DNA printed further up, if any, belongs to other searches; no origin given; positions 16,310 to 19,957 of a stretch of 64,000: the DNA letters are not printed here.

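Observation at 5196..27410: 22-kb tandem array of six T9SS cargo paralogues: variable N-terminal tip, constant ~610-aa uncharacterised core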

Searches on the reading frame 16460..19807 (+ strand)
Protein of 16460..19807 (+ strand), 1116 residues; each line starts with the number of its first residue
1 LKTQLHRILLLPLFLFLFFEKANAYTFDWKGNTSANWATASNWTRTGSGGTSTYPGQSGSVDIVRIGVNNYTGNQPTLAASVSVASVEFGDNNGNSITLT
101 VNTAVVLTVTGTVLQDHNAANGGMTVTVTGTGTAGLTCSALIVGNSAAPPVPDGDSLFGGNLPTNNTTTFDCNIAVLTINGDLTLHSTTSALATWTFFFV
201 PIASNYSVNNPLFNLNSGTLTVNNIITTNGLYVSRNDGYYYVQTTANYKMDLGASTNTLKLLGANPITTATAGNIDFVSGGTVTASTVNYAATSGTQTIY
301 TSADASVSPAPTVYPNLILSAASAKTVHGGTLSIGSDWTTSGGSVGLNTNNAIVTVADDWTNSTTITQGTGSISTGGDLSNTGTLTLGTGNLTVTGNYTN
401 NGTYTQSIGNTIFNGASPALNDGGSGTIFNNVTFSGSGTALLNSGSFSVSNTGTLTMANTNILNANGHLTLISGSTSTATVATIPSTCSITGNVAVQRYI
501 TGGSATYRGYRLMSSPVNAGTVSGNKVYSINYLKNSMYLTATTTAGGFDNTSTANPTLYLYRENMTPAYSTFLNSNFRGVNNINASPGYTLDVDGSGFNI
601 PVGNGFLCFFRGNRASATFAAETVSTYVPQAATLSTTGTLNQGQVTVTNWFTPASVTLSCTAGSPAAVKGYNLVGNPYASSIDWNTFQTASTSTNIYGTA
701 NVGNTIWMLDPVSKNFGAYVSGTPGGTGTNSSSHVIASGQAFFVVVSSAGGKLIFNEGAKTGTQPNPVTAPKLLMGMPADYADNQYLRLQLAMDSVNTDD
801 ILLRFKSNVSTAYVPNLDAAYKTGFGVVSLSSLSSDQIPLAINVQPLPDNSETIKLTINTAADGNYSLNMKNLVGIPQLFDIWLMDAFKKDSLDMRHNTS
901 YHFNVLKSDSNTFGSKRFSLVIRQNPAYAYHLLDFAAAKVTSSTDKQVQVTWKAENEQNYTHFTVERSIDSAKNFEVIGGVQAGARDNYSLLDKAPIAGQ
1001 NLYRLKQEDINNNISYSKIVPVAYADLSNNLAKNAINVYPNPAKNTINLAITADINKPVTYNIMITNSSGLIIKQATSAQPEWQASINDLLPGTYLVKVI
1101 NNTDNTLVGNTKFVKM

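Call 4: search_protein_families(library=pfam, proteins=[window:16460-19807:+], max_evalue=0.1)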
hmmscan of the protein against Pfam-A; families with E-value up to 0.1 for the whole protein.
window:16460-19807:+ (1116 aa): 1 family
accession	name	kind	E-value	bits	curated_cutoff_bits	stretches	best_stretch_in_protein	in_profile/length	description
PF18962.6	Por_Secre_tail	-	1.9e-07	31.7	27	1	1038-1106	1-69/75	Secretion system C-terminal sorting domain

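Call 5: search_protein_families(library=ncbifam, proteins=[window:16460-19807:+], max_evalue=0.1)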
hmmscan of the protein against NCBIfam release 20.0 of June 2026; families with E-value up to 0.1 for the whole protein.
window:16460-19807:+ (1116 aa): 0 families
